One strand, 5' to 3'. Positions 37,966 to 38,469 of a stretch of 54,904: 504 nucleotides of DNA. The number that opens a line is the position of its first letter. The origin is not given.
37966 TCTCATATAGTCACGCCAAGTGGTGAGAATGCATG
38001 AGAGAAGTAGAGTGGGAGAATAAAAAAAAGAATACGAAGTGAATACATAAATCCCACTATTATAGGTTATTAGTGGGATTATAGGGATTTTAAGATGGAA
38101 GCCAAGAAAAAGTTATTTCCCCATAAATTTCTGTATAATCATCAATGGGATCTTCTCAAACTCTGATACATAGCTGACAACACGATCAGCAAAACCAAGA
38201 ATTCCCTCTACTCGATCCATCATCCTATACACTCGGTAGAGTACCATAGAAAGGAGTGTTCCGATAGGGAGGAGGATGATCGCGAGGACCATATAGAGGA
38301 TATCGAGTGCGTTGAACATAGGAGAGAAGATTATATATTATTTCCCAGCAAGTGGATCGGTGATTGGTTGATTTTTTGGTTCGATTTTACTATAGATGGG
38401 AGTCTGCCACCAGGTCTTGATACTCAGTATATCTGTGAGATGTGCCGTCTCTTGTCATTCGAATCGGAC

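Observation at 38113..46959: Compact hybrid gene string: T4CP-like ATPase, TM-HAMP-PP2C phosphatase, VirB4-like ATPase, PilX-like minor pilin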

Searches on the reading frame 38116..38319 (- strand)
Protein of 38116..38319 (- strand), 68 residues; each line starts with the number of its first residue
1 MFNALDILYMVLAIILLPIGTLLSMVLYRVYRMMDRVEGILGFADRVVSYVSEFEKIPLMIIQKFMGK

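Call 5: search_protein_families(library=pfam, max_evalue=0.01, proteins=[window:38116-38319:-])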
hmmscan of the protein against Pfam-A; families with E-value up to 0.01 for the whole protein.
seq(68 aa): 0 families
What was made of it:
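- Checked: HAMP was not detected by Pfam (call 5).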

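Call 56: search_protein_families(library=ncbifam, max_evalue=0.001, proteins=[window:38116-38319:-])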
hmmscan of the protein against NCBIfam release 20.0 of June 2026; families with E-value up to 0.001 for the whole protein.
seq(68 aa): 0 families
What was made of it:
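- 38113..38319 (-): 68-aa single-TM protein of unknown function. No family hit (calls 5, 56).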
